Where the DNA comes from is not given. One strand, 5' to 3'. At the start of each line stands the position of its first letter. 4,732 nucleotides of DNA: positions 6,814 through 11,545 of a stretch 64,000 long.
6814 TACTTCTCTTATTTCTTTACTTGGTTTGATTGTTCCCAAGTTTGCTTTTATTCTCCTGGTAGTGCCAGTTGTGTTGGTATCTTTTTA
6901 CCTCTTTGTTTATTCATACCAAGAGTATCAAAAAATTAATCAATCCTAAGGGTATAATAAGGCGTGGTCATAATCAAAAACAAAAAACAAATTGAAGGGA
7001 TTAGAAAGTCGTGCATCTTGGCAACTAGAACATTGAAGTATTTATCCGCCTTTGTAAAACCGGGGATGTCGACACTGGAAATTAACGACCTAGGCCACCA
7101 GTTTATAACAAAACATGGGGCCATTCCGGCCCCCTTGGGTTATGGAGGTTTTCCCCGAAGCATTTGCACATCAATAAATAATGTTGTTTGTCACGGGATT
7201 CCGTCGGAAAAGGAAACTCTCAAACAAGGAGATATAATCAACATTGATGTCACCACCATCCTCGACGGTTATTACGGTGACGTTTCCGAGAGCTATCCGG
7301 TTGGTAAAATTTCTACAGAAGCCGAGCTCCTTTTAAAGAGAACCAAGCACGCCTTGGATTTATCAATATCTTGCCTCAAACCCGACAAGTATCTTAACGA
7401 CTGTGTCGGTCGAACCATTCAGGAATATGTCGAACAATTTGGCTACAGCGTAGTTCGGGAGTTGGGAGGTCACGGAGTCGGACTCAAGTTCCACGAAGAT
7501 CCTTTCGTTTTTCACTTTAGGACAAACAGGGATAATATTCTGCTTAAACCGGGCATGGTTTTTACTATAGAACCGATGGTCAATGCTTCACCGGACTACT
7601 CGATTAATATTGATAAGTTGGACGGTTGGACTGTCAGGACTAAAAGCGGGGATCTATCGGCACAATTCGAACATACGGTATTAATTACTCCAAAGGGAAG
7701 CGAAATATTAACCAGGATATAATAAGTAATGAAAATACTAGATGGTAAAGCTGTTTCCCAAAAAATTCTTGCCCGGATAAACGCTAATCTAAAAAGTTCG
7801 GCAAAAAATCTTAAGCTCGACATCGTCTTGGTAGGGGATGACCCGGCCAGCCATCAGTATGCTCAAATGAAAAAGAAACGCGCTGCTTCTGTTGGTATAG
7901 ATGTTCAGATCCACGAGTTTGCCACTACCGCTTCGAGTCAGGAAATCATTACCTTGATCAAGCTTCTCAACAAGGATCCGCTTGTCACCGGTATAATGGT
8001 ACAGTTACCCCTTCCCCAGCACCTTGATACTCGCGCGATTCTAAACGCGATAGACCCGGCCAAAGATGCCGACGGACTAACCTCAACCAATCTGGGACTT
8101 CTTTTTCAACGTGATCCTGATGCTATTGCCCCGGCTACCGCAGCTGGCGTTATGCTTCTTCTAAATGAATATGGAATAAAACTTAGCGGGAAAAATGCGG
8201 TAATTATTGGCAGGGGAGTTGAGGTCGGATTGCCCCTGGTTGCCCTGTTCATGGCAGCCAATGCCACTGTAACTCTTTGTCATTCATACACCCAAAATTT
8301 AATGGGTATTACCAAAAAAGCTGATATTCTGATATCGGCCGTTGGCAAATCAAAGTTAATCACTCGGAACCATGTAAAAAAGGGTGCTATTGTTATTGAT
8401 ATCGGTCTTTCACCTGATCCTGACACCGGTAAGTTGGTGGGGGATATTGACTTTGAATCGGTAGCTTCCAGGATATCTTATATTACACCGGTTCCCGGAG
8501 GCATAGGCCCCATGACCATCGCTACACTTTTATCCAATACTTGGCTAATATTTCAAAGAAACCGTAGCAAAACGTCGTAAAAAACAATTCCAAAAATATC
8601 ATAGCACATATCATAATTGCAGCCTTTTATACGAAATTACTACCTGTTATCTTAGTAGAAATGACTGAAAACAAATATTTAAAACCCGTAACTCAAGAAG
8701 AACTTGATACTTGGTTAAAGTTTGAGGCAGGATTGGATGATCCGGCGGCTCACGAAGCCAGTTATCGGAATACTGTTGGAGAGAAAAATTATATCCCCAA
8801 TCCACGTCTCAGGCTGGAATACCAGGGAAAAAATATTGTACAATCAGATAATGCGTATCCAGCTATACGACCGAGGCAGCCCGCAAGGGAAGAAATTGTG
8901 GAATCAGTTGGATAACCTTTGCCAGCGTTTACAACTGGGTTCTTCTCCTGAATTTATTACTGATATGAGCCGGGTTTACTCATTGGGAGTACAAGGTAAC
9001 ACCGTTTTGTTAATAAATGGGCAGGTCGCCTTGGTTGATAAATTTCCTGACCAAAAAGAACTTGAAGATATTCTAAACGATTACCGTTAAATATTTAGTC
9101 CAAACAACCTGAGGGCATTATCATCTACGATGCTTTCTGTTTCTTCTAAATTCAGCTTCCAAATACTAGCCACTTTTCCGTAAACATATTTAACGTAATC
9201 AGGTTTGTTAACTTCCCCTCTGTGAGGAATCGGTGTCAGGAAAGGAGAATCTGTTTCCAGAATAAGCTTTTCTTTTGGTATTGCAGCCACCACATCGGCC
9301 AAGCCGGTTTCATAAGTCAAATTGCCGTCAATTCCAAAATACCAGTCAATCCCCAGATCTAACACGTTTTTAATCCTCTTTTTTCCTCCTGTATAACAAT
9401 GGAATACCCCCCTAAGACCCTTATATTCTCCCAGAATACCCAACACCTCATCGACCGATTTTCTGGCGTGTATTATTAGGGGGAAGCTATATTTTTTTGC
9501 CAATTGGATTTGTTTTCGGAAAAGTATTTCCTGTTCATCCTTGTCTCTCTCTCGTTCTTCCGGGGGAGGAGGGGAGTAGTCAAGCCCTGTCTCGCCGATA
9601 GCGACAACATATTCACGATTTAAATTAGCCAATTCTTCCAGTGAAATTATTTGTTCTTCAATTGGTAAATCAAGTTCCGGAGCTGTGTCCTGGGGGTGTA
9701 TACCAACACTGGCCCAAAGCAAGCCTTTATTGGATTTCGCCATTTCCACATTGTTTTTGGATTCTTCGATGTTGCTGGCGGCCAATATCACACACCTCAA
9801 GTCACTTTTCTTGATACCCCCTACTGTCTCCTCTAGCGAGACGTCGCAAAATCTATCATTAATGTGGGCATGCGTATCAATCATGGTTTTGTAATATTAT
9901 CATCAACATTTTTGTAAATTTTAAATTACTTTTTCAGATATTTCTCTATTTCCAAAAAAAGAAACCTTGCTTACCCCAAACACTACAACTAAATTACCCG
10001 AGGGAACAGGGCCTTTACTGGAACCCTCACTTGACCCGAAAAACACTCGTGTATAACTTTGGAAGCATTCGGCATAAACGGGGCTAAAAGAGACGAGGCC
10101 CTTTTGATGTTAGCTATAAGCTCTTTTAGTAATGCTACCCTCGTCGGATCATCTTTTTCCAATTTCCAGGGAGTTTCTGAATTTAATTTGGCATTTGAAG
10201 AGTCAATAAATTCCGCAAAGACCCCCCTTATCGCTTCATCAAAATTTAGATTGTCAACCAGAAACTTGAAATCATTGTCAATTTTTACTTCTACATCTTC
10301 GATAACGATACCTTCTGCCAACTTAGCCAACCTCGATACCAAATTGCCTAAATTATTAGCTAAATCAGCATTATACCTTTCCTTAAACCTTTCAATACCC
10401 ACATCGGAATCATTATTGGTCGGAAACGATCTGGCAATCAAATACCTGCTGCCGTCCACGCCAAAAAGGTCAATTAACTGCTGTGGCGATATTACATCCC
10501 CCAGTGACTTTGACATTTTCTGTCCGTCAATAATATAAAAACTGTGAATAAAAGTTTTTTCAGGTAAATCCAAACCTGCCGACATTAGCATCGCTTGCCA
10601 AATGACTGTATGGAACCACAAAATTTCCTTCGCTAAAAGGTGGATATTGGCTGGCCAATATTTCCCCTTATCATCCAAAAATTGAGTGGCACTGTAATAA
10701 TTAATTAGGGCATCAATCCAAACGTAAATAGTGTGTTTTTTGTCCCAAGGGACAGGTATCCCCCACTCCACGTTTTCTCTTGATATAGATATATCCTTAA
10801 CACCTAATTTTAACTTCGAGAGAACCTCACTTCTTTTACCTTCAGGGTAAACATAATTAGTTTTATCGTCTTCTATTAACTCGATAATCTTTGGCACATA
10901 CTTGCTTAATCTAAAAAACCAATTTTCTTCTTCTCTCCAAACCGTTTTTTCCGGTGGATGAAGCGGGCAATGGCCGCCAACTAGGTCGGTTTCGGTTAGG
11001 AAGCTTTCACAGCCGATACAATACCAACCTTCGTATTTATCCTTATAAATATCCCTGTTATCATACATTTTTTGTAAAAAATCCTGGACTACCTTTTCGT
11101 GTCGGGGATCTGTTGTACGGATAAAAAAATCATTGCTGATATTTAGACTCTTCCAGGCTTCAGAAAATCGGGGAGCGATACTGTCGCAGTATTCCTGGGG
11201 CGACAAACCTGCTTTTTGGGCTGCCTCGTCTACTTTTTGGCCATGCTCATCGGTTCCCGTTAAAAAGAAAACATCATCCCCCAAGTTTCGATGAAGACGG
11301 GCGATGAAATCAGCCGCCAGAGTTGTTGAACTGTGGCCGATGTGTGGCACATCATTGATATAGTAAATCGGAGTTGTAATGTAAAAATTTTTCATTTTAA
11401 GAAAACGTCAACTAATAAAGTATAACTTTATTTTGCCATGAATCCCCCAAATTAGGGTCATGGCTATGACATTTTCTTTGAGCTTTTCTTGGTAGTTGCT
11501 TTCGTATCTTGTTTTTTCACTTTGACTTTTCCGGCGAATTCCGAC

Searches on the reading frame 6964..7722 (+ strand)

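Call 9: search_protein_families(library=pfam, proteins=[window:6964-7722:+], max_evalue=0.01)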
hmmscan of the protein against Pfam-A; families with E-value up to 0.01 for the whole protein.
window:6964-7722:+ (252 aa): 1 family
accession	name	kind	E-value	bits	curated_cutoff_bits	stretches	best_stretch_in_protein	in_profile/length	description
PF00557.29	Peptidase_M24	-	1.9e-46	158.9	23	1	11-243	1-208/208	Metallopeptidase family M24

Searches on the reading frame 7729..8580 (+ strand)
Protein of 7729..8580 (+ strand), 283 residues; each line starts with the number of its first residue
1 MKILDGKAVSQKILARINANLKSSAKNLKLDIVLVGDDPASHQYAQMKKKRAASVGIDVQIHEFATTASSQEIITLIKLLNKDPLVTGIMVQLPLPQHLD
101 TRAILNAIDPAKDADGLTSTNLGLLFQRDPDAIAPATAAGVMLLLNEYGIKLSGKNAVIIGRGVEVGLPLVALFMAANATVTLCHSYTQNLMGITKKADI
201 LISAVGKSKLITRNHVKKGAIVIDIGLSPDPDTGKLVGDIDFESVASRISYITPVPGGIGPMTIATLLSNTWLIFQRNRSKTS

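Call 9: search_protein_families(library=pfam, proteins=[window:7729-8580:+], max_evalue=0.01)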
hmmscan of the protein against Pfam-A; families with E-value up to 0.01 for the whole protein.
window:7729-8580:+ (283 aa): 2 families
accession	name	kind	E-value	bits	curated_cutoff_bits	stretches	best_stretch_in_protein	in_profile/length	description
PF02882.25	THF_DHG_CYH_C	-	2.1e-58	196.6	27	1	119-277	2-158/160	Tetrahydrofolate dehydrogenase/cyclohydrolase, NAD(P)-binding domain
PF00763.28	THF_DHG_CYH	-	1.2e-34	119.5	32.8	1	4-115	1-115/115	Tetrahydrofolate dehydrogenase/cyclohydrolase, catalytic domain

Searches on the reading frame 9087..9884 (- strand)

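Call 9: search_protein_families(library=pfam, proteins=[window:9087-9884:-], max_evalue=0.01)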
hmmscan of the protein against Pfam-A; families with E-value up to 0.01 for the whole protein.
window:9087-9884:- (265 aa): 2 families
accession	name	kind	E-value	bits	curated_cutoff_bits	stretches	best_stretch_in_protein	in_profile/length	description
PF01026.27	TatD_DNase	-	1e-64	218.8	27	1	2-262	1-253/253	TatD related DNase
PF04909.20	Amidohydro_2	-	0.00011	22.5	26.4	1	183-263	217-289/289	Amidohydrolase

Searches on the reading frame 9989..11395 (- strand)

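Call 9: search_protein_families(library=pfam, proteins=[window:9989-11395:-], max_evalue=0.01)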
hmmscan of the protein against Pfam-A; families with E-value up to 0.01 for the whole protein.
window:9989-11395:- (468 aa): 5 families
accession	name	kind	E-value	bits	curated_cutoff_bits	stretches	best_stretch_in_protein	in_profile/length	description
PF09334.17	tRNA-synt_1g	-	1.8e-100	336.9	20.1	2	150-356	175-390/391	tRNA synthetases class I (M)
PF00133.28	tRNA-synt_1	-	2.5e-25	89.6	22.7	2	2-226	23-255/414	tRNA synthetases class I (I, L, M and V)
PF01406.26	tRNA-synt_1e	-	5.7e-11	42.8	27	2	13-117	19-122/301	tRNA synthetases class I (C) catalytic domain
PF01921.24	tRNA-synt_1f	-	0.0006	19.3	27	0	278-328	267-317/360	tRNA synthetases class I (K)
PF19303.5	Anticodon_3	-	0.0013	19.1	23.5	1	364-453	14-102/152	Anticodon binding domain of methionyl tRNA ligase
